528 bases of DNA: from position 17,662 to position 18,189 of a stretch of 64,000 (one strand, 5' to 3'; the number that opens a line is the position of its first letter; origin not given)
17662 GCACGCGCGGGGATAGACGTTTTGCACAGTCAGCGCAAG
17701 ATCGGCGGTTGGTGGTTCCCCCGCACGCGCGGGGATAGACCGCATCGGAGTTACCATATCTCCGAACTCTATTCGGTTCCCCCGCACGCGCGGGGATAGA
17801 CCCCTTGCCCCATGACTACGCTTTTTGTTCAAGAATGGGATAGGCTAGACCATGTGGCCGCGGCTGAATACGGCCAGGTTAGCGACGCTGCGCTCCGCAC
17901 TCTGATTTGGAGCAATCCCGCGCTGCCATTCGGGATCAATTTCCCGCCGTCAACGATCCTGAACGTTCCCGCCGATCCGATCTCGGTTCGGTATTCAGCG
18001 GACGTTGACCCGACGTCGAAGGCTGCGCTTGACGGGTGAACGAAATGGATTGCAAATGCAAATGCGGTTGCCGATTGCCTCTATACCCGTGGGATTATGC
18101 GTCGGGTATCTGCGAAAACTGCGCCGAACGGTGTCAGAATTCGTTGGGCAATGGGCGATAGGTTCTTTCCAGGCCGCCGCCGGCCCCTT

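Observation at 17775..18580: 689-bp phage-like segment sitting in a spacer position of the array, followed by two repeats with a private variant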

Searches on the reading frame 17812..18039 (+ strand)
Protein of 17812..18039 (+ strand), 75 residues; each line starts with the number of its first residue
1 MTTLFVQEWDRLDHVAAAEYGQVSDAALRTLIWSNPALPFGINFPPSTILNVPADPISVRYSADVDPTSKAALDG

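Call 6: search_protein_families(library=pfam, proteins=[window:17812-18036:+], max_evalue=1)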
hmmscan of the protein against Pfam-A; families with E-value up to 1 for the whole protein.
seq(75 aa): 1 family
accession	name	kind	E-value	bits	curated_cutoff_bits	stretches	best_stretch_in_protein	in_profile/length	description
PF22205.1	Csm6_6H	-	0.18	12.4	27.6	1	7-23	49-65/93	Csm6 6H domain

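Call 7: search_protein_families(library=phrogs, proteins=[window:17812-18036:+], max_evalue=1)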
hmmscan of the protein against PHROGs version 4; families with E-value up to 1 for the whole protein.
seq(75 aa): 2 families
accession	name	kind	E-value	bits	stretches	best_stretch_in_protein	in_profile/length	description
phrog_46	-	tail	0.00011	23.3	1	1-59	7-65/130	baseplate hub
phrog_7612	-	unknown function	0.38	12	1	21-66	35-81/85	-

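Call 9: find_encoding_contigs(protein=window:17812-18039:+, flank=10000, max_places=10)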
Protein window:17812-18039:+ (75 aa): no gene with exactly this product is on record in the collection.

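Call 11: find_homologous_proteins(query=window:17812-18036:+, max_evalue=0.001)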
Query seq(75 aa): no candidate shares three 5-residue words with the query. No homologue found.

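Call 12: search_dna_similar(query=window:17812-18036:+, collection=phages, mode=protein, max_evalue=1)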
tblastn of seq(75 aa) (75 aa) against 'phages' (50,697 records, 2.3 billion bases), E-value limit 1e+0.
Records with a match: 2; places in all: 2; records where one place covers at least 80% of the query: 1.
Best place of each record, by identity: <60% 2.
By first word of the organism name: Aeromonas 1; Bradyrhizobium 1.
By host as written in the record: Aeromonas hydrophila AH10 (CCTCC AB2014155) 1; Bradyrhizobium diazoefficiens USDA110 1.
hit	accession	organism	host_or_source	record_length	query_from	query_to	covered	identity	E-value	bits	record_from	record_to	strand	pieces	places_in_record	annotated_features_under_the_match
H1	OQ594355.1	Aeromonas phage HJ05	Aeromonas hydrophila AH10 (CCTCC ...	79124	1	67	89%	32.4%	8e-2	35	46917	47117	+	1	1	hypothetical protein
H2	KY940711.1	Bradyrhizobium phage BDU-MI-1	Bradyrhizobium diazoefficiens USDA110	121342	1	56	75%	26.3%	9e-1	32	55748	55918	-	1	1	hypothetical protein | tail protein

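Call 23: find_related_loci(query=window:17812-18036:+, collection=viral_contigs, flank=8000)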
Query seq(75 aa) (75 aa) in viral_contigs; peptide patterns used: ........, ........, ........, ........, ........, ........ (x = any residue, [..] = any of these).
29 stretches matched a pattern, but none encodes a relative of the query by tblastn (E <= 1e-3).

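Call 28: search_protein_representatives(protein=window:17812-18036:+)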
Query: 75 residues. Proteins with E-value up to 0.001 (for the whole library): 7; up to 1e-10: 1; up to 1e-30: 0. The best 7 are listed.
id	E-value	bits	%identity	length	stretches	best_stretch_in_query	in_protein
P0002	3.1e-11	59.1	38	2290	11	16-46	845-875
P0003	4.3e-06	42.8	48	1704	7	16-37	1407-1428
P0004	5.1e-06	42.6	41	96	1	6-73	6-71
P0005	2.1e-05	40.7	35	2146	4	5-48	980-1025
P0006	2.5e-05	40.4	58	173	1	7-46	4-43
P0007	8.6e-05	38.7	42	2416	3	10-33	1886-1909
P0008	1.1e-04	38.3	36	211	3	26-52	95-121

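Call 31: find_encoding_contigs(protein=P0006, flank=10000, max_places=10)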
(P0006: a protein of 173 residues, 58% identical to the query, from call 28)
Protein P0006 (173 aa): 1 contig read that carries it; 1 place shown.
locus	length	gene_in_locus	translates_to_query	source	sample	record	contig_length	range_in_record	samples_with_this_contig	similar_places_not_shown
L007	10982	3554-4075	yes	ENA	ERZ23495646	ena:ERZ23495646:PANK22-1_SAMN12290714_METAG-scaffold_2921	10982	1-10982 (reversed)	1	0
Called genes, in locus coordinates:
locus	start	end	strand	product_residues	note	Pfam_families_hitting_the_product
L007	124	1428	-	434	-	PF07690:MFS_1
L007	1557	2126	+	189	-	-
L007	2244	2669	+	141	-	-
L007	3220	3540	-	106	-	-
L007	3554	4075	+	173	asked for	-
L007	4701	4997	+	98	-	-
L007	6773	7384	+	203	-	-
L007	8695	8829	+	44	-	-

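Call 37: find_encoding_contigs(protein=P0004, flank=10000, max_places=6)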
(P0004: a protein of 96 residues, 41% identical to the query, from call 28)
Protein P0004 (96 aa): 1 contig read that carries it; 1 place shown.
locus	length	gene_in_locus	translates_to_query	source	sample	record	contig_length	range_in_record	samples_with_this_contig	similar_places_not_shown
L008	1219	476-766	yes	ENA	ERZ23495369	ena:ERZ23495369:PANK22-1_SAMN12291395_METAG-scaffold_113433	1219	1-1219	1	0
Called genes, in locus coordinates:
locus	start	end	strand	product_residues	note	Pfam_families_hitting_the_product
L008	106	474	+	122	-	-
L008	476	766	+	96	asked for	PF05489:Phage_tail_X (weak)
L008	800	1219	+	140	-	?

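Call 38: search_protein_families(library=pfam, proteins=[L008:106-474:+, L008:476-766:+, L008:800-1219:+, L007:3220-3540:-, L007:3554-3670:+], max_evalue=0.1)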
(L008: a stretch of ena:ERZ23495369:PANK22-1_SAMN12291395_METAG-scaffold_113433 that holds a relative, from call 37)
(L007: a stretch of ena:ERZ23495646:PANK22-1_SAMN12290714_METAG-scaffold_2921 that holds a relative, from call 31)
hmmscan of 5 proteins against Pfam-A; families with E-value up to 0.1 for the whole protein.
L008:106-474:+ (122 aa): 0 families

L008:476-766:+ (96 aa): 1 family
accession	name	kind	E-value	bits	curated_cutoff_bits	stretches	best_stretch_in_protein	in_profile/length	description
PF05489.18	Phage_tail_X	-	2e-07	30.9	22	1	8-52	7-53/60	Phage Tail Protein X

L008:800-1219:+ (140 aa): 2 families
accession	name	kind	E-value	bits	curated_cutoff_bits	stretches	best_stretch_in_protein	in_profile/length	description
PF12768.13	Rax2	-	0.016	15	28.8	1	32-117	119-208/254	Rax2 C-terminal beta propeller domain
PF24059.1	DUF7360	-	0.072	13.4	27.6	0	36-69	2-36/39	Domain of unknown function (DUF7360)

L007:3220-3540:- (106 aa): 0 families

L007:3554-3670:+ (39 aa): 0 families

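Call 39: search_protein_families(library=phrogs, proteins=[L008:106-474:+, L008:476-766:+, L008:800-1219:+, L007:3220-3540:-, L007:3554-3670:+], max_evalue=0.01)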
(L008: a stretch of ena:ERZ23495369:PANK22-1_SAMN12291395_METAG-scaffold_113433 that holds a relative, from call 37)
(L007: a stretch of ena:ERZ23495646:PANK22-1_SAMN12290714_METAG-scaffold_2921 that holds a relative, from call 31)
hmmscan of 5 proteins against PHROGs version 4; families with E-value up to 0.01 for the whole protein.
L008:106-474:+ (122 aa): 0 families

L008:476-766:+ (96 aa): 2 families
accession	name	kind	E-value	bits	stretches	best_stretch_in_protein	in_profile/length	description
phrog_46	-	tail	4e-10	40.8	1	4-55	10-63/130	baseplate hub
phrog_7145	-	tail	7.3e-05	23.9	1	3-52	42-93/108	baseplate wedge subunit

L008:800-1219:+ (140 aa): 10 families
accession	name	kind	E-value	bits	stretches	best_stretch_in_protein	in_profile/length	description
phrog_21412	-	tail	3.8e-07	29.2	1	35-77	711-754/1452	tail fiber protein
phrog_13518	-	unknown function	3.2e-06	26.4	1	36-76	576-619/1230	-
phrog_9729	-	tail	3.9e-05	23.4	1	35-96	587-634/750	tail fiber protein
phrog_1325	-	unknown function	0.00059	20.4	1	39-75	49-88/334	-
phrog_33754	-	unknown function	0.0021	17.8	1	32-70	13-53/555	-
phrog_2295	-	unknown function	0.0022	17.6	1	9-109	497-564/1183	-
phrog_8309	-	unknown function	0.0028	17.9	1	41-73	24-56/312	-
phrog_1710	-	unknown function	0.0033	16.8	1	45-75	24-54/783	-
phrog_211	-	connector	0.0073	15.6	1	40-70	611-641/976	head-tail adaptor Ad2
phrog_2803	-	unknown function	0.0081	16.4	0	30-72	41-83/311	-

L007:3220-3540:- (106 aa): 0 families

L007:3554-3670:+ (39 aa): 0 families

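Call 58: find_related_loci(query=A1, collection=viral_contigs, flank=6000)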
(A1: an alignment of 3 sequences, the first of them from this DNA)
Query A1 (75 aa) in viral_contigs; peptide patterns used: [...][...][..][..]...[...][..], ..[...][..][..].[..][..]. (x = any residue, [..] = any of these).
45 stretches matched a pattern, but none encodes a relative of the query by tblastn (E <= 1e-3).

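Call 59: find_related_loci(query=A1, collection=metagenome_contigs, flank=8000)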
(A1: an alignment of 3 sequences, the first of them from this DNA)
Query A1 (75 aa) in metagenome_contigs; peptide patterns used: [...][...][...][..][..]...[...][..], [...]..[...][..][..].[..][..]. (x = any residue, [..] = any of these).
348 stretches matched a pattern, but none encodes a relative of the query by tblastn (E <= 1e-3).

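Call 63: find_homologous_proteins(query=L007:3220-3540:-, max_evalue=0.01)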
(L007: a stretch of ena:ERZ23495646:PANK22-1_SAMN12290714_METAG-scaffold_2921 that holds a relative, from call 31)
Query L007:3220-3540:- (106 aa): 2 proteins with E <= 0.01 among 12 candidates.
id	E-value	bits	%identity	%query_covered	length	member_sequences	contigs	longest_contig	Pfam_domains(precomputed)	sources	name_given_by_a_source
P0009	1.0e-64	233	100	100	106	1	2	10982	-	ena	-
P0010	5.1e-44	167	83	87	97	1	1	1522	-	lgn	-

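Call 64: find_encoding_contigs(protein=P0010, flank=5000)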
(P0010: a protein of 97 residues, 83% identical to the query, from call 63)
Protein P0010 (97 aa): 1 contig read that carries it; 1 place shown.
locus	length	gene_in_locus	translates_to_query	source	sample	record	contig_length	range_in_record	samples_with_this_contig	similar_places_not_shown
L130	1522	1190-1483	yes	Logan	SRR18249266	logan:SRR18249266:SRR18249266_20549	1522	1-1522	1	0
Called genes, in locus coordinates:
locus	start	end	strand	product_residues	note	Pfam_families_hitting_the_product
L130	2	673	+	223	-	?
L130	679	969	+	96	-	PF09827:CRISPR_Cas2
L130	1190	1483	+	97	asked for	-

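Call 65: find_encoding_contigs(protein=P0009, flank=8000)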
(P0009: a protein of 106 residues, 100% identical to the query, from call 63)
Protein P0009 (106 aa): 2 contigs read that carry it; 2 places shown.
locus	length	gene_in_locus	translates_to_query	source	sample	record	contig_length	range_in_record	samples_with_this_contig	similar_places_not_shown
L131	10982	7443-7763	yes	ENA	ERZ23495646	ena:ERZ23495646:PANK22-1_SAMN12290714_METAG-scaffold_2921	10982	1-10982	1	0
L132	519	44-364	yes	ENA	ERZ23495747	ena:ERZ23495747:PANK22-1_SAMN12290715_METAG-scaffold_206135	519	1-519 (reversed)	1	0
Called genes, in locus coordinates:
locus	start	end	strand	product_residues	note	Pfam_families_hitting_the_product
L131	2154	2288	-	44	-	-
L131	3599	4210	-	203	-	-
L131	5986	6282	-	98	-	-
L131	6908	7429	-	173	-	-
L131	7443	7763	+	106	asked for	-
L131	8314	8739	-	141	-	-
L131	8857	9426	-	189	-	-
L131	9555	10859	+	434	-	PF07690:MFS_1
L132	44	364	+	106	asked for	-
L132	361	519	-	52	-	?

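Call 74: search_protein_families(library=ncbifam, proteins=[L130:2-673:+, L130:679-969:+], max_evalue=0.00001)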
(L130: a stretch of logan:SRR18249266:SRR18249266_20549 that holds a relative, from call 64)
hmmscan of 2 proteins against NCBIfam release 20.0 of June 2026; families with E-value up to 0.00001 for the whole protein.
L130:2-673:+ (223 aa): 9 families
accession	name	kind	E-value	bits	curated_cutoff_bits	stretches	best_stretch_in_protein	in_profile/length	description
TIGR03640.1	cas1_DVULG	exception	6.6e-93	311.6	385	1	2-221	120-339/340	type I-C CRISPR-associated endonuclease Cas1c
NF049935.1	cas4g_cas1g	exception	1.5e-66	225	560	1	2-223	331-546/546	CRISPR-associated endonuclease Cas4g/Cas1g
TIGR04093.1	cas1_CYANO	exception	1.2e-57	195.4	385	1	11-223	126-334/334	type I-D CRISPR-associated endonuclease Cas1d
TIGR00287.1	cas1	equivalog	3.8e-53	180.7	71.7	1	19-217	134-326/327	CRISPR-associated endonuclease Cas1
TIGR03983.1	cas1_MYXAN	equivalog_domain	1.2e-41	142.8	358.05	1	3-213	128-337/347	type I-MYXAN CRISPR-associated endonuclease Cas1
TIGR03641.1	cas1_HMARI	exception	1.9e-33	116.1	304.1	1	22-208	128-309/324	type I-B CRISPR-associated endonuclease Cas1b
TIGR04329.1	cas1_PREFRAN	exception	2e-08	33.7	300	1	15-155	129-261/317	type V CRISPR-associated endonuclease Cas1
TIGR03639.1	cas1_NMENI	exception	4.8e-08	32.6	120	1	73-145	165-233/278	type II CRISPR-associated endonuclease Cas1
TIGR03638.1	cas1_ECOLI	exception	3.8e-07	29.6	215.6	1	33-133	124-221/269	type I-E CRISPR-associated endonuclease Cas1e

L130:679-969:+ (96 aa): 1 family
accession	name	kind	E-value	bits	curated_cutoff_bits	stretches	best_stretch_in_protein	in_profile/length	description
TIGR01573.1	cas2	equivalog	1.8e-18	66.6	24.5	1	1-89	1-88/96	CRISPR-associated endonuclease Cas2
